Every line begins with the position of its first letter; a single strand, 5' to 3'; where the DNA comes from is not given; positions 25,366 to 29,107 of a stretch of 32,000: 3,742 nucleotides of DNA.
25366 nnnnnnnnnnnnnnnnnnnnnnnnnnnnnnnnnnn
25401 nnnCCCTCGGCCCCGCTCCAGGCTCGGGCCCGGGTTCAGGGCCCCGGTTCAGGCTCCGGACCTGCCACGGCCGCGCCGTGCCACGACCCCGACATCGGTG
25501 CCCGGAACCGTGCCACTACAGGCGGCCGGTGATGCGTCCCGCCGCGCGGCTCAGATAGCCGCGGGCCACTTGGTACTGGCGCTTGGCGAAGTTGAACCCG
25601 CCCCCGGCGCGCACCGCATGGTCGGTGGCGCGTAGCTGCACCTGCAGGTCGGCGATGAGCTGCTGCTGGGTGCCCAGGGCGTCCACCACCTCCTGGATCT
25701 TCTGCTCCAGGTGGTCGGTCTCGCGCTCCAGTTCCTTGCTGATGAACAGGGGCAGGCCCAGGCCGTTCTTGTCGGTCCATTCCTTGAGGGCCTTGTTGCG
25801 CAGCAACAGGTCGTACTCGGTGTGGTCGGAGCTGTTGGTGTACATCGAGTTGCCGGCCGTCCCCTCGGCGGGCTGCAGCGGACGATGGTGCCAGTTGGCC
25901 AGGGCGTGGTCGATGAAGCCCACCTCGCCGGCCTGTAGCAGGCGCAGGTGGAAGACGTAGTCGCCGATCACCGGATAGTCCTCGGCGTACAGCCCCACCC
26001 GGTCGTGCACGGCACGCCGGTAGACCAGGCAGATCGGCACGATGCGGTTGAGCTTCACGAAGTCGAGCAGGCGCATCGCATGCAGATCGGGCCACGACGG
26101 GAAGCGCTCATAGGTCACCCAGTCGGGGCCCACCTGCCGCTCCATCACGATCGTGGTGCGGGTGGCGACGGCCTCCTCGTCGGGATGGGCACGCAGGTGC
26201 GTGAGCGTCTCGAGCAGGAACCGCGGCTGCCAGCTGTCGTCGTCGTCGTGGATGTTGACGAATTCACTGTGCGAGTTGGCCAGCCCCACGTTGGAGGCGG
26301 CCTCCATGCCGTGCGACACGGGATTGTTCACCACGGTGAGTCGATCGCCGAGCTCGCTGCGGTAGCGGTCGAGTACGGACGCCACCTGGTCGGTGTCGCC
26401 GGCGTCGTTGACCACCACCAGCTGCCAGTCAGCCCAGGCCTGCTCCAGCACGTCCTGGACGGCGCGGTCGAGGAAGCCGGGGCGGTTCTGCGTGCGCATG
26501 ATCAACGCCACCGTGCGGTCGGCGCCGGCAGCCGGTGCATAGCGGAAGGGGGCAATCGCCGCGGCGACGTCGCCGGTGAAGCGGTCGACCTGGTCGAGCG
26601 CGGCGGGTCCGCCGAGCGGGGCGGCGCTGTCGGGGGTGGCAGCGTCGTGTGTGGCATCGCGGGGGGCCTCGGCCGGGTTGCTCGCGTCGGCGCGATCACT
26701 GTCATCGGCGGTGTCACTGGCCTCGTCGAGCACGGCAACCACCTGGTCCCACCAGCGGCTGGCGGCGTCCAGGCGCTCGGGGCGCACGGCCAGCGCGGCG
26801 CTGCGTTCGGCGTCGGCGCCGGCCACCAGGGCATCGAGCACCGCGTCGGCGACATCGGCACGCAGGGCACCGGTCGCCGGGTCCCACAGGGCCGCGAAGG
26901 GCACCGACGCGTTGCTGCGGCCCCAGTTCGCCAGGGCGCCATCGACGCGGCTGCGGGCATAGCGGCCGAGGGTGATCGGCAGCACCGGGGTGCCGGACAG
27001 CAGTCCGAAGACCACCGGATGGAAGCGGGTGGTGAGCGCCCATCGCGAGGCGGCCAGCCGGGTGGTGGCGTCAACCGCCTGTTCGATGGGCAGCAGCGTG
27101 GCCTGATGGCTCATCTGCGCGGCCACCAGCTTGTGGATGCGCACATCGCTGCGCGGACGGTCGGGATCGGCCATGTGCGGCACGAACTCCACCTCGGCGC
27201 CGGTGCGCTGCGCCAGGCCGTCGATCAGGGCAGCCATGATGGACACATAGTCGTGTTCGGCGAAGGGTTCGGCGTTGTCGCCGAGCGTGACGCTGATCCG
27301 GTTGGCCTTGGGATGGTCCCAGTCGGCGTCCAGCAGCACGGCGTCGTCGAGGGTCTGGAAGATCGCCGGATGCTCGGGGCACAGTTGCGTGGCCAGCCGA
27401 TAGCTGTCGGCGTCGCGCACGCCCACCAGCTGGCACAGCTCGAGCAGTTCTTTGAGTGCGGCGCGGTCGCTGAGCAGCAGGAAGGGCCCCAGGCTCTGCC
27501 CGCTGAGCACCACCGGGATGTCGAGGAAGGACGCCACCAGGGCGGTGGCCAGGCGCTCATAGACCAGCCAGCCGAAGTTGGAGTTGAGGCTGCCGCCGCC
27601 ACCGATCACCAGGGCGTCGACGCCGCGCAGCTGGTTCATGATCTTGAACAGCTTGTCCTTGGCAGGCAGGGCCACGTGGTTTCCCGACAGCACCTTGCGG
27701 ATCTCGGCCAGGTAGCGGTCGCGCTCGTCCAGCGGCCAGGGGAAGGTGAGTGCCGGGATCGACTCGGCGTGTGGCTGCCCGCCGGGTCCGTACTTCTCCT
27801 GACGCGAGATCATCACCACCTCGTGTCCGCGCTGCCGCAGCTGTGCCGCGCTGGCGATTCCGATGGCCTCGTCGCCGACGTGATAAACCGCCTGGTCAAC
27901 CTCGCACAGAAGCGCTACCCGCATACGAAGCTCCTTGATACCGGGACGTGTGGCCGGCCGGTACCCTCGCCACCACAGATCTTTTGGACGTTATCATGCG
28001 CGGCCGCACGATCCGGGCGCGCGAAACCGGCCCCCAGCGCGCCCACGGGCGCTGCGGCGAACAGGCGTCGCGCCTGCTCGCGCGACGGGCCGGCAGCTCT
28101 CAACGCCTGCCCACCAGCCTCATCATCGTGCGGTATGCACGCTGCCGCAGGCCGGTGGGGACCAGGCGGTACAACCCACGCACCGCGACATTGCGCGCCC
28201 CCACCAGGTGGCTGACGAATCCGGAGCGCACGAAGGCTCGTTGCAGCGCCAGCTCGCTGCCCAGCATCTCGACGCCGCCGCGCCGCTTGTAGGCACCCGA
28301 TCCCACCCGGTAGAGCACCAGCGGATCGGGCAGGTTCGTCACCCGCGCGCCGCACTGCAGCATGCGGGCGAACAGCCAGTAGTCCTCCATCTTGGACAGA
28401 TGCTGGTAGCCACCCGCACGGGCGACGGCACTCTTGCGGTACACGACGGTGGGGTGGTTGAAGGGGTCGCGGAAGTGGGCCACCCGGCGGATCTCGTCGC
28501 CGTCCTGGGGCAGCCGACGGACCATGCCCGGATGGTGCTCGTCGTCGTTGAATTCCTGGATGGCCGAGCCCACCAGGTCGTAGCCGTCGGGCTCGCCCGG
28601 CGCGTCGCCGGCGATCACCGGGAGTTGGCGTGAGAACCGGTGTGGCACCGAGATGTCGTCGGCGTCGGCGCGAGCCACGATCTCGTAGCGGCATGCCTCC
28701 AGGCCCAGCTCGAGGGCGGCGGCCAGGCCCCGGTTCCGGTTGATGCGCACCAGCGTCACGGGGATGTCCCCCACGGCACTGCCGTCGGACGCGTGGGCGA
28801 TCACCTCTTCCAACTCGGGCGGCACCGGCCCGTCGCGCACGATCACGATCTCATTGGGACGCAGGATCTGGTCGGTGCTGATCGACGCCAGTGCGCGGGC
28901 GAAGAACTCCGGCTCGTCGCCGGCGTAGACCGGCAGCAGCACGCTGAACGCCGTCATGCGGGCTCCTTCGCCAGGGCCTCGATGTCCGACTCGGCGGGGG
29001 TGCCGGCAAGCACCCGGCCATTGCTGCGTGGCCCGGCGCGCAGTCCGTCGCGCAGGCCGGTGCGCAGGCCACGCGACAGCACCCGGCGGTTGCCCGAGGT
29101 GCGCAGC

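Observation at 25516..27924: Pyruvyltransferase-like + GT2 + coiled-coil fusion next to Wzm/Wzt: candidate capping, chain-length or epitope-forming enzyme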

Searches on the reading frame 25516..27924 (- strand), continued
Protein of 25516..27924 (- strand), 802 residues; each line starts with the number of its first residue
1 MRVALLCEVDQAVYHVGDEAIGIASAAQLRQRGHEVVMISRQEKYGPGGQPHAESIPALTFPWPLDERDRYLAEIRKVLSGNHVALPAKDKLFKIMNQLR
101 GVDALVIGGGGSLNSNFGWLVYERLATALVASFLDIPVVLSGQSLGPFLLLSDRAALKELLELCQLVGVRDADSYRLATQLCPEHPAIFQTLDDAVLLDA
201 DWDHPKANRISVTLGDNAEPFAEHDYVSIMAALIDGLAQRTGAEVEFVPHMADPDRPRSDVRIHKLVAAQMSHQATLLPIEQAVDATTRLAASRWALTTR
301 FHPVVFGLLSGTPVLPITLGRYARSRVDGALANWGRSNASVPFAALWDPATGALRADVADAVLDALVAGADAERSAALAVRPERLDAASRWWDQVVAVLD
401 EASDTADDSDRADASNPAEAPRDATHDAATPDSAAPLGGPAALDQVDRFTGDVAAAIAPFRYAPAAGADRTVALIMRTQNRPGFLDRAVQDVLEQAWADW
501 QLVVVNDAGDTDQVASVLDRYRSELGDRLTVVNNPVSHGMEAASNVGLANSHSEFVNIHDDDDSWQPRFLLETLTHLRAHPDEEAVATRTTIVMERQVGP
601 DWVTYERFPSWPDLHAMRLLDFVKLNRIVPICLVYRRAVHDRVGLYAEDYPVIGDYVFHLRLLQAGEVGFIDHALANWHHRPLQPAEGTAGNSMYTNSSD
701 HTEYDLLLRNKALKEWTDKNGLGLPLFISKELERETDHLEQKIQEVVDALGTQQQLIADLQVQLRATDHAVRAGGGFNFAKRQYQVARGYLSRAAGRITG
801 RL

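Call 69: list_cluster_members(proteins=[P0001, P0080, P0002])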
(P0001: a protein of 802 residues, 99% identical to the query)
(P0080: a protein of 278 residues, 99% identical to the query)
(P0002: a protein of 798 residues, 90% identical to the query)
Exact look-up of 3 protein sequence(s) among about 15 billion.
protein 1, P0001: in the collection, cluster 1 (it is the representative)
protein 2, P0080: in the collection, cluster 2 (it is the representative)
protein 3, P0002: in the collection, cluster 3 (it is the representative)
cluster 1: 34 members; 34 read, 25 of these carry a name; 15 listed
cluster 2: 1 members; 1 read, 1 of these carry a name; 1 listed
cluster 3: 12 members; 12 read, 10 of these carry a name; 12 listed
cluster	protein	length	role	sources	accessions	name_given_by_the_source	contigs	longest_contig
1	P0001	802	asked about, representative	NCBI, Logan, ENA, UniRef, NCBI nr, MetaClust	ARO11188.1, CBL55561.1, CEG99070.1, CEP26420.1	glycosyltransferase [Propionibacterium freudenreichii] | Glycosyltransferase n=3 Tax=Propionibacterium freudenreichii TaxID=1744 RepID=D7GHI9_PROFC | polysaccharide pyruvyl transferase family protein [Propionibacterium freudenreichii]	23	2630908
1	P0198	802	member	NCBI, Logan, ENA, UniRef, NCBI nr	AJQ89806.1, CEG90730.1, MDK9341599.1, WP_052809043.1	polysaccharide pyruvyl transferase family protein [Propionibacterium freudenreichii] | polysaccharide pyruvyl transferase family protein n=1 Tax=Propionibacterium ...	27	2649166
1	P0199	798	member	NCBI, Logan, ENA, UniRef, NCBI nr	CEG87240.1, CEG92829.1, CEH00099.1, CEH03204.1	polysaccharide pyruvyl transferase family protein [Propionibacterium freudenreichii] | polysaccharide pyruvyl transferase family protein n=1 Tax=Propionibacterium ...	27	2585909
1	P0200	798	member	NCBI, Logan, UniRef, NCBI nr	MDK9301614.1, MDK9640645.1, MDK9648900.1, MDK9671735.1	polysaccharide pyruvyl transferase family protein [Propionibacterium freudenreichii] | polysaccharide pyruvyl transferase family protein n=1 Tax=Propionibacterium ...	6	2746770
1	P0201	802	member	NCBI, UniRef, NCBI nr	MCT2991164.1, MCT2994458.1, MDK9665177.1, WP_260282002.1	polysaccharide pyruvyl transferase family protein [Propionibacterium freudenreichii] | polysaccharide pyruvyl transferase family protein n=1 Tax=Propionibacterium ...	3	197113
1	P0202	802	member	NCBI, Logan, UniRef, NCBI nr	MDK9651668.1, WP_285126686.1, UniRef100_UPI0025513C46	polysaccharide pyruvyl transferase family protein [Propionibacterium freudenreichii] | polysaccharide pyruvyl transferase family protein n=1 Tax=Propionibacterium ...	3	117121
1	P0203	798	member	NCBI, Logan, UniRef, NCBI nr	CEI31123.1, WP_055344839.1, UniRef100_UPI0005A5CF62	polysaccharide pyruvyl transferase family protein [Propionibacterium freudenreichii] | polysaccharide pyruvyl transferase family protein n=1 Tax=Propionibacterium ...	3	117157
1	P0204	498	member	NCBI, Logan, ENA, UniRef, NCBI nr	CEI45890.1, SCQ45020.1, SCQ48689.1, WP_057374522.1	Glycosyltransferase [Propionibacterium freudenreichii] | polysaccharide pyruvyl transferase family protein n=1 Tax=Propionibacterium ... | polysaccharide pyruvyl transferase family protein [Propionibacterium freudenreichii]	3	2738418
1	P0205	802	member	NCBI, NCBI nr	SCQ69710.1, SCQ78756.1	Hypothetical protein PFR_JS20-2_61 [Propionibacterium freudenreichii] | Hypothetical protein PFR_JS20-1_61 [Propionibacterium freudenreichii]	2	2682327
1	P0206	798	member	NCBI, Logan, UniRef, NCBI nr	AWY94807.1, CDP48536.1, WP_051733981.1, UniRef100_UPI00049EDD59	Glycosyltransferase [Propionibacterium freudenreichii] | polysaccharide pyruvyl transferase family protein n=1 Tax=Propionibacterium ... | polysaccharide pyruvyl transferase family protein [Propionibacterium freudenreichii]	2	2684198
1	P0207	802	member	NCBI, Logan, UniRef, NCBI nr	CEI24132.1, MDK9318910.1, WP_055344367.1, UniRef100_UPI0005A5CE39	polysaccharide pyruvyl transferase family protein [Propionibacterium freudenreichii] | polysaccharide pyruvyl transferase family protein n=1 Tax=Propionibacterium ...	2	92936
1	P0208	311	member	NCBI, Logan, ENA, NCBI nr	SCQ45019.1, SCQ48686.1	Glycosyltransferase [Propionibacterium freudenreichii]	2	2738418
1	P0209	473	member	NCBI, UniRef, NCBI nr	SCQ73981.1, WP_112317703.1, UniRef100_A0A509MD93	Putative polysaccharide pyruvyl transferase family protein [Propionibacterium ... | Polysaccharide pyruvyl transferase family protein n=1 Tax=Propionibacterium ... | polysaccharide pyruvyl transferase family protein [Propionibacterium freudenreichii]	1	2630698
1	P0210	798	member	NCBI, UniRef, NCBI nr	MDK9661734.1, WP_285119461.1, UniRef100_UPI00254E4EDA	polysaccharide pyruvyl transferase family protein [Propionibacterium freudenreichii] | polysaccharide pyruvyl transferase family protein n=1 Tax=Propionibacterium ...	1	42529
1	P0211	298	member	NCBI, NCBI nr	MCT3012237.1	polysaccharide pyruvyl transferase family protein, partial [Propionibacterium ... | polysaccharide pyruvyl transferase family protein [Propionibacterium freudenreichii]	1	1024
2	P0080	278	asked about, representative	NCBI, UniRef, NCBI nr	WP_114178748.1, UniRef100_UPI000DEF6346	glycosyltransferase family 2 protein [Propionibacterium freudenreichii] | glycosyltransferase family 2 protein n=1 Tax=Propionibacterium freudenreichii TaxID=1744 ...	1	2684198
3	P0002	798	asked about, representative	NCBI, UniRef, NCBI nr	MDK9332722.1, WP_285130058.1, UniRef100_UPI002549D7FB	polysaccharide pyruvyl transferase family protein [Propionibacterium freudenreichii] | polysaccharide pyruvyl transferase family protein n=1 Tax=Propionibacterium ...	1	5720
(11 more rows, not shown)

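Call 70: find_encoding_contigs(protein=P0206, flank=10000, max_places=3)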
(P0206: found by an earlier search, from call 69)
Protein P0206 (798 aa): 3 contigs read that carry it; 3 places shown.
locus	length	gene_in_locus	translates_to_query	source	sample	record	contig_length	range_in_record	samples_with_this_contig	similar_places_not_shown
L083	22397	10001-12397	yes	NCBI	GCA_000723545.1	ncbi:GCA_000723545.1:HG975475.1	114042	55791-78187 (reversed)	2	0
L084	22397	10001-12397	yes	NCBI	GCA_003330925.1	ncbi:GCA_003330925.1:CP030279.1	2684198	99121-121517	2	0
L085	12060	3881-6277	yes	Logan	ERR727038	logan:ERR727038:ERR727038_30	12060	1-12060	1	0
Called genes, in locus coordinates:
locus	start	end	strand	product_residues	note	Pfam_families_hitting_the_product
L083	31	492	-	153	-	-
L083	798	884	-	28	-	-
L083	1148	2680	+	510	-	PF13500:AAA_26 (weak), PF01515:PTA_PTB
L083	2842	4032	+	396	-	PF00871:Acetate_kinase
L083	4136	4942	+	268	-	PF00106:adh_short, PF01370:Epimerase (weak), PF08659:KR, PF13561:adh_short_C2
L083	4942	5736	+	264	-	PF01553:Acyltransferase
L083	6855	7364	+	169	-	PF14340:DUF4395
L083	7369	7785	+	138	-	PF00085:Thioredoxin (weak), PF13098:Thioredoxin_2 (weak)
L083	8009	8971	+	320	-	PF13641:Glyco_tranf_2_3, PF00535:Glycos_transf_2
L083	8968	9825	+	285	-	PF00535:Glycos_transf_2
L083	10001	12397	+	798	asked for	PF04230:PS_pyruv_trans, PF00535:Glycos_transf_2, PF13641:Glyco_tranf_2_3 (weak)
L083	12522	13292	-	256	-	PF00005:ABC_tran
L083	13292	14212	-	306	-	PF01061:ABC2_membrane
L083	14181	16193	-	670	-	PF17994:Glft2_N, PF13641:Glyco_tranf_2_3, PF19320:GlfT2_domain3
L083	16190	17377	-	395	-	PF01266:DAO (weak), PF01946:Thi4 (weak), PF13450:NAD_binding_8, PF01593:Amino_oxidase (weak), PF03275:GLF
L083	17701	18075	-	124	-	-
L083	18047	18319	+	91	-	PF08310:LGFP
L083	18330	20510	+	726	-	PF08310:LGFP, PF01832:Glucosaminidase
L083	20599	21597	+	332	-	PF01073:3Beta_HSD, PF01370:Epimerase, PF02719:Polysacc_synt_2, PF04321:RmlD_sub_bind, PF07993:NAD_binding_4, PF16363:GDP_Man_Dehyd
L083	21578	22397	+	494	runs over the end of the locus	PF00908:dTDP_sugar_isom, PF01370:Epimerase, PF04321:RmlD_sub_bind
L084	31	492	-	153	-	-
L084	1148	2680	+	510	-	PF13500:AAA_26 (weak), PF01515:PTA_PTB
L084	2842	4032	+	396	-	PF00871:Acetate_kinase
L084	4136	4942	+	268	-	PF00106:adh_short, PF01370:Epimerase (weak), PF08659:KR, PF13561:adh_short_C2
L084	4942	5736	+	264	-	PF01553:Acyltransferase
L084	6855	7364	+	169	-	PF14340:DUF4395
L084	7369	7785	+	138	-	PF00085:Thioredoxin (weak), PF13098:Thioredoxin_2 (weak)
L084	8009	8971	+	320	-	PF13641:Glyco_tranf_2_3, PF00535:Glycos_transf_2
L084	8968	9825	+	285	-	PF00535:Glycos_transf_2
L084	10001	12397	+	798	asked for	PF04230:PS_pyruv_trans, PF00535:Glycos_transf_2, PF13641:Glyco_tranf_2_3 (weak)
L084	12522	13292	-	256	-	PF00005:ABC_tran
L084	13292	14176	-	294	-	PF01061:ABC2_membrane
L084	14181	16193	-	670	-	PF17994:Glft2_N, PF13641:Glyco_tranf_2_3, PF19320:GlfT2_domain3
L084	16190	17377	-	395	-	PF01266:DAO (weak), PF01946:Thi4 (weak), PF13450:NAD_binding_8, PF01593:Amino_oxidase (weak), PF03275:GLF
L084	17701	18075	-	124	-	-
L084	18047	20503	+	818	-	PF08310:LGFP, PF01832:Glucosaminidase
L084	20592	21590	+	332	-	PF01073:3Beta_HSD, PF01370:Epimerase, PF02719:Polysacc_synt_2, PF04321:RmlD_sub_bind, PF07993:NAD_binding_4, PF16363:GDP_Man_Dehyd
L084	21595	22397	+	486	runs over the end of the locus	PF00908:dTDP_sugar_isom, PF01370:Epimerase, PF04321:RmlD_sub_bind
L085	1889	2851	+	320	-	PF13641:Glyco_tranf_2_3, PF00535:Glycos_transf_2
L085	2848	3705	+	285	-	PF00535:Glycos_transf_2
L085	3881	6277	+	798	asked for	PF04230:PS_pyruv_trans, PF00535:Glycos_transf_2, PF13641:Glyco_tranf_2_3 (weak)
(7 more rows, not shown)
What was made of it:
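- Strain CB129, which displays these proteins, has an intact copy of the gene (call 70).
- Tried and rejected: I rejected it because the same chromosome also carries an intact 798-aa copy (L084), and the wild-type CB129 draft has it too (L083) (call 70).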

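Call 72: find_encoding_contigs(protein=P0003, flank=10000, max_places=1)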
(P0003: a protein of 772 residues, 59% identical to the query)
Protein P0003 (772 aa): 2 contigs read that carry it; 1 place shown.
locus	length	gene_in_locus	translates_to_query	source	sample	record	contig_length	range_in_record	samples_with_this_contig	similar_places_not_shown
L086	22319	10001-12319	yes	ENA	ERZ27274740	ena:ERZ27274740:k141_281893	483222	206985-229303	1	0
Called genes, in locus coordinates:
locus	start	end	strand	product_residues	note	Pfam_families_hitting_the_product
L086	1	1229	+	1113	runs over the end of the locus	PF00176:SNF2-rel_dom, PF04851:ResIII (faint), PF00271:Helicase_C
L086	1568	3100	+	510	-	PF13500:AAA_26 (weak), PF01515:PTA_PTB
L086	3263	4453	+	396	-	PF00871:Acetate_kinase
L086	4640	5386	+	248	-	PF00106:adh_short, PF13561:adh_short_C2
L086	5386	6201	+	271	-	PF01553:Acyltransferase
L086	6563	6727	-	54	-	-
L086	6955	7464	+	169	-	PF14340:DUF4395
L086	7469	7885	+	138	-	PF00085:Thioredoxin (weak), PF13098:Thioredoxin_2 (weak)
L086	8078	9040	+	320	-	PF13641:Glyco_tranf_2_3, PF00535:Glycos_transf_2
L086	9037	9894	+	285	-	PF00535:Glycos_transf_2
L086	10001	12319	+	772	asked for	PF04230:PS_pyruv_trans, PF00535:Glycos_transf_2, PF13641:Glyco_tranf_2_3 (weak)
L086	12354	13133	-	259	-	PF00005:ABC_tran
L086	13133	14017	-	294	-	PF01061:ABC2_membrane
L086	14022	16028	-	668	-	PF17994:Glft2_N, PF13641:Glyco_tranf_2_3, PF19320:GlfT2_domain3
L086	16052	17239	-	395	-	PF01266:DAO (weak), PF01946:Thi4 (faint), PF13450:NAD_binding_8, PF01593:Amino_oxidase (weak), PF03275:GLF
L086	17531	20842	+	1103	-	PF08310:LGFP, PF01832:Glucosaminidase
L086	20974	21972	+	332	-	PF01073:3Beta_HSD, PF01370:Epimerase, PF02719:Polysacc_synt_2, PF04321:RmlD_sub_bind, PF07993:NAD_binding_4, PF13460:NAD_binding_10 (weak), PF16363:GDP_Man_Dehyd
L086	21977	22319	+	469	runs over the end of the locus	PF00908:dTDP_sugar_isom, PF04321:RmlD_sub_bind, PF01370:Epimerase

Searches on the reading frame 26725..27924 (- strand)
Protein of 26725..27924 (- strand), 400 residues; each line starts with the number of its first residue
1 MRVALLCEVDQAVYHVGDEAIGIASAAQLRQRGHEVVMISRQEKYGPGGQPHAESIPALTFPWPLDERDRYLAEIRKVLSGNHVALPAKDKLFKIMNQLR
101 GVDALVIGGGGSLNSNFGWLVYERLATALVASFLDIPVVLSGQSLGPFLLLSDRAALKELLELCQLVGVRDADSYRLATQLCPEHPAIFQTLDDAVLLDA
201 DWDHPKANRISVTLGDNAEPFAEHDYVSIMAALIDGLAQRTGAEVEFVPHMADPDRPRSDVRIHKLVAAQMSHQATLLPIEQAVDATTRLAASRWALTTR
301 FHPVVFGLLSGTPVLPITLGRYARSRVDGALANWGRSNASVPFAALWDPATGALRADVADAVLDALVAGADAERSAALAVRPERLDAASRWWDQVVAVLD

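Call 40: search_solved_structures(query=window:26725-27924:-, max_evalue=10, show_alignments=2)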
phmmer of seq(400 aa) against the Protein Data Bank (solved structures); distinct sequences matched with E-value up to 10: 1.
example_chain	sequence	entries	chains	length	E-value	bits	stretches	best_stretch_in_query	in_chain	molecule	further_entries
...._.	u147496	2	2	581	0.072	15.3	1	166-226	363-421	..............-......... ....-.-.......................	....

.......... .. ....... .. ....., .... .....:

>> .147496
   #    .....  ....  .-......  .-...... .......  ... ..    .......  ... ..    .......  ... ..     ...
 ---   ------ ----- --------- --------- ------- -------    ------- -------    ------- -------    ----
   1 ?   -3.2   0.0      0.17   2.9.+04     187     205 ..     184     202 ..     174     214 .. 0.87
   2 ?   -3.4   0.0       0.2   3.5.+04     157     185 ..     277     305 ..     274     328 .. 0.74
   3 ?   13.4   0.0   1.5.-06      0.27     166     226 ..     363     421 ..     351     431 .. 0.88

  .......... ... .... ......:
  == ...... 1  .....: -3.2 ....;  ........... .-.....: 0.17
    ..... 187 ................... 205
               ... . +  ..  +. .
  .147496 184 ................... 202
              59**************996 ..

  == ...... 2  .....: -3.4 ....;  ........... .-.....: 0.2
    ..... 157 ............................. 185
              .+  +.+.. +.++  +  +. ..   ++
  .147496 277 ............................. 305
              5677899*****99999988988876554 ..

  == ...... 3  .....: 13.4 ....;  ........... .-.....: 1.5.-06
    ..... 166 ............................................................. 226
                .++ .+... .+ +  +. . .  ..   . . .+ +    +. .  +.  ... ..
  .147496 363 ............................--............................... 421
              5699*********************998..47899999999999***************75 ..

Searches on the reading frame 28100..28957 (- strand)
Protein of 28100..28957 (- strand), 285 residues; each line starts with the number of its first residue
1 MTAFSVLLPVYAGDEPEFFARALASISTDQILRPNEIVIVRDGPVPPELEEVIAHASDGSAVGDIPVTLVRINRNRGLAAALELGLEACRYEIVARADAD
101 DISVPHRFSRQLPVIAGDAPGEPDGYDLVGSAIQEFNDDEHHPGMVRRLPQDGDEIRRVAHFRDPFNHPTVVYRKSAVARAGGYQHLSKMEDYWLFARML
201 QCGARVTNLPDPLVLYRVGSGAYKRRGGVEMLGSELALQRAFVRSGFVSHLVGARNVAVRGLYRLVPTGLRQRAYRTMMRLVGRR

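Call 9: search_protein_families(library=pfam, proteins=[window:28100-28957:-], max_evalue=0.001)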
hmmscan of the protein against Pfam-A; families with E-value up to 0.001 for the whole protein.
window:28100-28957:- (285 aa): 3 families
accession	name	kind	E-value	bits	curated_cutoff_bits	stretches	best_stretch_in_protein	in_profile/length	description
PF00535.33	Glycos_transf_2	-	4.4e-14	53.2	23.3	1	5-158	1-143/168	Glycosyl transferase family 2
PF13641.12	Glyco_tranf_2_3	-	0.00076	20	27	0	14-214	11-209/230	Glycosyltransferase like family 2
PF10111.15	Glyco_tranf_2_2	-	0.00085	19.3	27.3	0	5-115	1-106/276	Glycosyltransferase like family 2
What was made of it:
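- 28100..28957 (-): GT2 glycosyltransferase directly upstream of the target (same strand). PF00535 (call 9).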

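Call 49: search_protein_families(library=ncbifam, proteins=[window:28100-28957:-], max_evalue=0.00001)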
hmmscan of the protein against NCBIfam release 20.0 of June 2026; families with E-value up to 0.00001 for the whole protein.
window:28100-28957:- (285 aa): 2 families
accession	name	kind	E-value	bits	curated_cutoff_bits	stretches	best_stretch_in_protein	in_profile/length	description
NF053739.1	GlytfEpsEBac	equivalog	8.6e-19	67.5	450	1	5-226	4-212/265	glycosyltransferase EpsE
TIGR03965.1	mycofact_glyco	equivalog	2.7e-11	43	280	1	5-102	77-166/467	mycofactocin biosynthesis glycosyltransferase MftF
